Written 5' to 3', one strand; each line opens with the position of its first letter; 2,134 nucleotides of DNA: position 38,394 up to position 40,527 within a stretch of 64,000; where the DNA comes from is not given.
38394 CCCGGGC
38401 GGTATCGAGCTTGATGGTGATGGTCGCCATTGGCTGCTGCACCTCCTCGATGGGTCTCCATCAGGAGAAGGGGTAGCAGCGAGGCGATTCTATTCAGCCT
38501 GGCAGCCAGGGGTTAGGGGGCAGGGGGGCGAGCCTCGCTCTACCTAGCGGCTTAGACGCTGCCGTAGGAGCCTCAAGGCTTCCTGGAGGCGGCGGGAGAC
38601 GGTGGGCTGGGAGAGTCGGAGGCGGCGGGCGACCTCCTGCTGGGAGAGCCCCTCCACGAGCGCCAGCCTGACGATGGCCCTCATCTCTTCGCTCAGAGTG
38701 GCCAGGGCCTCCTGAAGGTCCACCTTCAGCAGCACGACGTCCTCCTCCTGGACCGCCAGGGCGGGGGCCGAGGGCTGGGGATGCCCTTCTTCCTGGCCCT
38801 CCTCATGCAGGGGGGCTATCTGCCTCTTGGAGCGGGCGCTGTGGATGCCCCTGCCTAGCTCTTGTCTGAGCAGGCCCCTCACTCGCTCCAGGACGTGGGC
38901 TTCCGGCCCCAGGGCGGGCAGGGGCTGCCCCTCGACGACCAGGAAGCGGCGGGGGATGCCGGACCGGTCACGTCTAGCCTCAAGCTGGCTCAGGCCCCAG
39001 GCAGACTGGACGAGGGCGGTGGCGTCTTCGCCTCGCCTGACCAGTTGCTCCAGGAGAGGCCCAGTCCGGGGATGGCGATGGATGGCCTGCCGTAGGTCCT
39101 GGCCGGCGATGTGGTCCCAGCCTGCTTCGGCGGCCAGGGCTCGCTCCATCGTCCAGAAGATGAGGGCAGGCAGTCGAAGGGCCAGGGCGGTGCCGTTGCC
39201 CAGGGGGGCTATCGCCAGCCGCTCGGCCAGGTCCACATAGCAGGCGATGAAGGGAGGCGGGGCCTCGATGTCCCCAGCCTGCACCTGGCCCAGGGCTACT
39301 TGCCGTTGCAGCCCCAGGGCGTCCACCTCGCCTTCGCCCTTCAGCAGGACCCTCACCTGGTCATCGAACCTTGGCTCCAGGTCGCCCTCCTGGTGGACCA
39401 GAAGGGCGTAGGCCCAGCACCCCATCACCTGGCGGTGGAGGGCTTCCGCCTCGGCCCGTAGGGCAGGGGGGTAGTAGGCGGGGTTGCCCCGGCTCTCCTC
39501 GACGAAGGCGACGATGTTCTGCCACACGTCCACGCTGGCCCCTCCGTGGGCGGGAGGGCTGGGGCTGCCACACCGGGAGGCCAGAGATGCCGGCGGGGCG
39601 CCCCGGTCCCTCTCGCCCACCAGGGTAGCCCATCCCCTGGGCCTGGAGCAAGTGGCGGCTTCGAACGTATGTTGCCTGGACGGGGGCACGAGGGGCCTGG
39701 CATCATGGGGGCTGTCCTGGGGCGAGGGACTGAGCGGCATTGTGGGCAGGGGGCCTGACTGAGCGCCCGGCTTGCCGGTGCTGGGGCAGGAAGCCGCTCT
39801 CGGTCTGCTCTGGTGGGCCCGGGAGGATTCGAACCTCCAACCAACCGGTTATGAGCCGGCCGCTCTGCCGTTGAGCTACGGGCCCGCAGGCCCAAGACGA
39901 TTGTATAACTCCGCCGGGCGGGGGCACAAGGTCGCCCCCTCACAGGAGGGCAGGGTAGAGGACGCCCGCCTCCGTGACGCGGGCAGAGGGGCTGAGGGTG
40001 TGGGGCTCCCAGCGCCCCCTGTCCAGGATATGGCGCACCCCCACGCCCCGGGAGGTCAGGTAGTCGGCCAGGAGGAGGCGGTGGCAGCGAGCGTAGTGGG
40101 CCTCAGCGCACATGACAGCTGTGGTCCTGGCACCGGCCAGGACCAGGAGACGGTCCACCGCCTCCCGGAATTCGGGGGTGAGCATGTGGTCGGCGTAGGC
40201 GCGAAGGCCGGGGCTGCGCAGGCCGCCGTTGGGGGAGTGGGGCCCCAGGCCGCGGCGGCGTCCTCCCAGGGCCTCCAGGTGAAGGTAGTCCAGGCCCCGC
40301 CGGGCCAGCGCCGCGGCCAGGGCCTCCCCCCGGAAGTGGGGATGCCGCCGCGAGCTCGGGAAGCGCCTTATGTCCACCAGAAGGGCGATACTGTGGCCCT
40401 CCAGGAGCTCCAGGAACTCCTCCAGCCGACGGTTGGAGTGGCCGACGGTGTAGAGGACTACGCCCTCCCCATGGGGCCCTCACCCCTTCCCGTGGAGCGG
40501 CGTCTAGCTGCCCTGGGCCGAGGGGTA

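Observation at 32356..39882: Compact tRNA-Ile2-integrated element with its own replicon but no recognisable virion, packaging or transfer genes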

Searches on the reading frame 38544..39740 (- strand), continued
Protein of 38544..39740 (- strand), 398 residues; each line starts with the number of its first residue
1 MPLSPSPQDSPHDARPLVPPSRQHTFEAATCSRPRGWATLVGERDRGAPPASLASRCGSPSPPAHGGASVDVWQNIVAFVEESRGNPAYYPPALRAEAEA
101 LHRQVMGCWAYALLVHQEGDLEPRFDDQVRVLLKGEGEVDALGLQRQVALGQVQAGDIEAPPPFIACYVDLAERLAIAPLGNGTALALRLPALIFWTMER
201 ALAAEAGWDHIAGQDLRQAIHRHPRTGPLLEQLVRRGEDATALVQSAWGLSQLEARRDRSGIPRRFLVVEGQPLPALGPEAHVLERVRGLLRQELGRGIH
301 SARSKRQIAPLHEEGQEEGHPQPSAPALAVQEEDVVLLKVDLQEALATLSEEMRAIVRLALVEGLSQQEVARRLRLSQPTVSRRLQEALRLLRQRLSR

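Call 51: fold_search(model_id=the predicted structure, library=pdb)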
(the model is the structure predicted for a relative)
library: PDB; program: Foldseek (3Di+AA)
matches with E <= 10: 609; with E <= 0.001: 2
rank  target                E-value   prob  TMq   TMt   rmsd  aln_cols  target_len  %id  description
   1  6dv9_F                1.8e-04  1.00  0.19  0.36  24.8       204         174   24  Crystal structure of Mycobacterium tuberculosis transcription initiation complex(ECF sigma factor L) containing 5nt RN (released 2019-02-20)
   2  9m9e_F                5.6e-04  1.00  0.18  0.32  20.2       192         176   23  Structural Basis of Pausing During Transcription Initiation in Mycobacterium tuberculosis (released 2026-01-14)
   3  3hug_A                1.0e-03  1.00  0.20  0.77   4.8        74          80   31  Crystal structure of Mycobacterium tuberculosis anti-sigma factor RslA in complex with -35 promoter binding domain of  (released 2010-03-02)
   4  3hug_E                1.5e-03  1.00  0.20  0.85   1.2        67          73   34  Crystal structure of Mycobacterium tuberculosis anti-sigma factor RslA in complex with -35 promoter binding domain of  (released 2010-03-02)
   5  3hug_K                1.6e-03  1.00  0.18  0.81   1.1        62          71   35  Crystal structure of Mycobacterium tuberculosis anti-sigma factor RslA in complex with -35 promoter binding domain of  (released 2010-03-02)
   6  3hug_C                2.0e-03  1.00  0.20  0.80   5.0        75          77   33  Crystal structure of Mycobacterium tuberculosis anti-sigma factor RslA in complex with -35 promoter binding domain of  (released 2010-03-02)
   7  3hug_G                2.5e-03  1.00  0.20  0.82   1.2        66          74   35  Crystal structure of Mycobacterium tuberculosis anti-sigma factor RslA in complex with -35 promoter binding domain of  (released 2010-03-02)
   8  6kon_F                3.2e-03  0.98  0.17  0.31  25.1       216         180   20  Mycobacterium tuberculosis initial transcription complex comprising sigma H and 5'-OH RNA of 5 nt (released 2020-03-11)
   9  8z6g_B                4.7e-03  1.00  0.21  0.39  22.6       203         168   17  the AlgU-MucAcyto complex structure in Pseudomonas aeruginosa (released 2024-05-08)
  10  9m98_F                4.9e-03  0.99  0.19  0.37  24.3       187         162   24  Structural Basis of Pausing During Transcription Initiation in Mycobacterium tuberculosis (released 2026-01-14)
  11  9a50_A                5.5e-03  1.00  0.19  0.24  19.5       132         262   23  Integrative model of RPSB-RPOC by crosslinking MS and deep learning (released 2024-09-18)
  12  6kop_F                6.9e-03  0.98  0.18  0.36  24.2       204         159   20  Mycobacterium tuberculosis initial transcription complex comprising sigma H and 5'-OH RNA of 9 nt (released 2020-03-11)
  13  4nqw_A                7.7e-03  1.00  0.18  0.40   4.4        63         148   33  Structure of Mycobacterium tuberculosis extracytoplasmic function sigma factor SigK in complex with the cytosolic doma (released 2014-01-22)
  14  7lq4_A                8.6e-03  1.00  0.20  0.34   1.7        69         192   29  Rr (RsiG)2-(c-di-GMP)2-WhiG complex (released 2021-07-14)
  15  1rp3_A                8.6e-03  1.00  0.20  0.27   3.0        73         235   33  Cocrystal structure of the flagellar sigma/anti-sigma complex, Sigma-28/FlgM (released 2004-04-06)
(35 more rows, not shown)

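Call 52: search_protein_families(library=ncbifam, max_evalue=0.1, proteins=[P0008])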
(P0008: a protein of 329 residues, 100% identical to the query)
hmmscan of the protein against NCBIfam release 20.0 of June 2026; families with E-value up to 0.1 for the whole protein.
P0008 (329 aa): 74 families (the best 25 are shown)
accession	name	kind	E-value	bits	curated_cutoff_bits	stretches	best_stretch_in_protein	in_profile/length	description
TIGR02937.1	sigma70-ECF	superfamily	1.9e-11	43.9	42.9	1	259-327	97-165/165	sigma-70 family RNA polymerase sigma factor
TIGR02985.1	Sig70_bacteroi1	subfamily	4.2e-11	43.3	126.4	1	271-327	106-162/162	RNA polymerase sigma-70 factor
TIGR02980.1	SigBFG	subfamily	8.4e-10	38.7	234.35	1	238-327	134-226/227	SigB/SigF/SigG family RNA polymerase sigma factor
NF007227.0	PRK09645.1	subfamily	3.2e-09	36.9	202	1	256-327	99-170/177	sigma-70 family RNA polymerase sigma factor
NF009172.0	PRK12519.1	subfamily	5.7e-09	35.8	222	1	228-327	91-189/194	RNA polymerase sigma factor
TIGR02984.1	Sig-70_plancto1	subfamily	5.8e-09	35.8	183.75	1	260-327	125-188/189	RNA polymerase sigma-70 factor, Planctomycetaceae-specific subfamily 1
NF005644.0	PRK07408.1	subfamily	1e-08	35.1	261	1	262-328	192-254/258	RNA polymerase sigma factor SigF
TIGR03001.1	Sig-70_gmx1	subfamily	2.6e-08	33.5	154.6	1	235-326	115-208/244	RNA polymerase sigma-70 factor, Myxococcales family 1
NF004052.0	PRK05572.1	subfamily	9.5e-08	31.8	311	1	235-328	157-251/252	SigF/SigG family RNA polymerase sporulation sigma factor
TIGR02959.1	SigZ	equivalog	1.1e-07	31.8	168.65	1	270-327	91-148/170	RNA polymerase sigma factor SigZ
NF053879.1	RNAPolSigSigVBac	equivalog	1.1e-07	31.7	190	1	268-328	96-156/160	RNA polymerase sigma factor SigV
NF007228.0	PRK09646.1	subfamily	1.6e-07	31.2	226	1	271-327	134-190/194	ECF RNA polymerase sigma factor SigK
NF009179.0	PRK12527.1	equivalog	5.2e-07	29.8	162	1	231-327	61-153/159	RNA polymerase sigma factor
TIGR02983.1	SigE-fam_strep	subfamily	2e-06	27.8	141.55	1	252-327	82-158/162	SigE family RNA polymerase sigma factor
NF007229.0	PRK09647.1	equivalog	2.1e-06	27.3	265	1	268-328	143-203/220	RNA polymerase sigma factor SigE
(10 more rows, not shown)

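Call 53: search_protein_families(library=padloc, max_evalue=0.1, proteins=[P0008])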
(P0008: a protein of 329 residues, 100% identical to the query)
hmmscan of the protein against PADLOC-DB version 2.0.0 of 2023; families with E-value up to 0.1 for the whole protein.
P0008 (329 aa): 5 families
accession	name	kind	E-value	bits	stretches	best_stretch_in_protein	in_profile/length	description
PDLC01851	CARF3--CARF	-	0.00018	19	1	279-324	209-253/279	-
PDLC01858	CARF3--CARF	-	0.0019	16.1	1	278-318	140-180/204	-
PDLC01438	Csa3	-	0.0037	15.4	1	247-318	136-182/305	"CAS-I,CAS-II,CAS-III,CAS-IV,CAS-V,CAS-VI; associated_signaling"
PDLC01848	CARF3--CARF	-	0.0037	14.9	1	268-318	123-172/197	-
PDLC04133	mad1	-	0.013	13.8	1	296-319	6-29/60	mads_1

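Call 89: fold_search(model_id=the predicted structure, library=viral)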
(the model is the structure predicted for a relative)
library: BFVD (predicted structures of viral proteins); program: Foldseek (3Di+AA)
matches with E <= 10: 552; with E <= 0.001: 0
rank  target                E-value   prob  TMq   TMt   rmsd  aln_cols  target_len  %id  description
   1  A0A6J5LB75            4.8e-03  1.00  0.20  0.76   1.6        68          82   28  RNA polymerase sigma factor 70, region 4 type 2 [uncultured Caudovirales phage]
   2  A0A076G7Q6            5.7e-03  1.00  0.19  0.28  10.4       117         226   18  RNA polymerase sigma factor [Bacillus phage Bobb]
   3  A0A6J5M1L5            6.4e-03  0.99  0.20  0.29  22.8       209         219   21  RpoE DNA-directed RNA polymerase specialized sigma subunit, sigma24 homolog [uncultured Caudovirales phage]
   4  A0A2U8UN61            7.6e-03  1.00  0.19  0.27   8.6        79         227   22  DNA binding protein [Streptomyces phage FlowerPower]
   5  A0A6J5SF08            8.5e-03  1.00  0.19  0.37   6.8        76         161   25  RpoE DNA-directed RNA polymerase specialized sigma subunit, sigma24 homolog [uncultured Caudovirales phage]
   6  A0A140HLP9            1.1e-02  0.97  0.19  0.25  17.0       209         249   13  RNA polymerase sigma-70 factor sigma-B/F/G subfamily [Bacillus phage Deep Blue]
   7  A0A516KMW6            1.3e-02  0.97  0.19  0.19  17.4       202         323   21  RNA polymerase sigma factor [Bacillus phage vB_BmeM-Goe8]
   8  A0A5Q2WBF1            1.3e-02  1.00  0.19  0.80   5.3        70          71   18  (no name in the UniProt tables at hand)
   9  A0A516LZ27            1.3e-02  0.99  0.20  0.34  16.7       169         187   21  (no name in the UniProt tables at hand)
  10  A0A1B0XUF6            1.4e-02  1.00  0.20  0.27   3.7        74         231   24  (no name in the UniProt tables at hand)
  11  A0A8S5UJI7            1.4e-02  0.93  0.20  0.26  24.6       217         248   18  DNA directed RNA polymerase subunit [Siphoviridae sp. ct3gT1]
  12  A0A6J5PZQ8            1.5e-02  0.94  0.17  0.28  23.4       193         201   16  Sigma70-ECF, RNA polymerase sigma factor, sigma-70 family [uncultured Caudovirales phage]
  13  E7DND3                1.5e-02  0.80  0.16  0.25  21.4       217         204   14  (no name in the UniProt tables at hand)
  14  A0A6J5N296            1.7e-02  1.00  0.19  0.38   9.9       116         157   15  RpoE DNA-directed RNA polymerase specialized sigma subunit, sigma24 homolog [uncultured Caudovirales phage]
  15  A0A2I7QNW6            1.9e-02  0.93  0.17  0.21  24.0       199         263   12  (no name in the UniProt tables at hand)
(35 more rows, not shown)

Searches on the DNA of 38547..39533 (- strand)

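Call 99: search_rna_families(sources=[L081, L082, L083, L084, L085], threshold=evalue, max_evalue=0.01)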
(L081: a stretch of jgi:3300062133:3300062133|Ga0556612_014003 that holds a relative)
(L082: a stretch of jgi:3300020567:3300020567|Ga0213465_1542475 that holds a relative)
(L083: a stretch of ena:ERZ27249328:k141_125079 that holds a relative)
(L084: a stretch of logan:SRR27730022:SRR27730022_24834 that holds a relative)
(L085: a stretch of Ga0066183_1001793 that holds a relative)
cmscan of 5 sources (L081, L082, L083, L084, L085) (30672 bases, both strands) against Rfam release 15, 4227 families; matches with E-value up to 0.01: 5.
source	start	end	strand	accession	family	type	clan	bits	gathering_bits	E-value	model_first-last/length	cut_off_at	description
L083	736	807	-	RF00005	tRNA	Gene; tRNA;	CL00001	72.4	29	3.3e-14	1-71/71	no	tRNA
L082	9705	9773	-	RF00005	tRNA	Gene; tRNA;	CL00001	42.2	29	6.9e-06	1-71/71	no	tRNA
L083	3376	3448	-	RF00005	tRNA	Gene; tRNA;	CL00001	41.1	29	1.4e-05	1-71/71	no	tRNA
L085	2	74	-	RF00005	tRNA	Gene; tRNA;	CL00001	41.1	29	1.4e-05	1-71/71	no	tRNA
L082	9629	9705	-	RF01734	Fluoride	Cis-reg; riboswitch;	-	35.4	34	2e-06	1-64/64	no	Fluoride riboswitch aptamer (crcB RNA motif)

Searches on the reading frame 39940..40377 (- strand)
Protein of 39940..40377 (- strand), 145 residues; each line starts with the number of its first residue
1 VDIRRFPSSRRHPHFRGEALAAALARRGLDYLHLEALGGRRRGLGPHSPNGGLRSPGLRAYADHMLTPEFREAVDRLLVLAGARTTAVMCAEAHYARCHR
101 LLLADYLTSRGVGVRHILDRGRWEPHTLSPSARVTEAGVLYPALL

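Call 58: search_protein_families(library=pfam, max_evalue=0.001, proteins=[window:39943-40377:-])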
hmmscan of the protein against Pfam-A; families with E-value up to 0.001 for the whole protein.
window:39943-40377:- (145 aa): 2 families
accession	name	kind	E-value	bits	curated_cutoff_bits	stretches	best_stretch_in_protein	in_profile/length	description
PF04343.18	DUF488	-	7.1e-23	82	22.2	1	2-107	19-121/121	Domain of unknown function DUF488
PF22751.1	DUF488-N3a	-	4e-06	27.6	27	1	59-111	65-118/118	Active DUF488-N3 subclade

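Call 97: find_encoding_contigs(protein=window:39940-40377:-, flank=10000, max_places=6)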
Protein window:39940-40377:- (145 aa): no gene with exactly this product is on record in the collection.
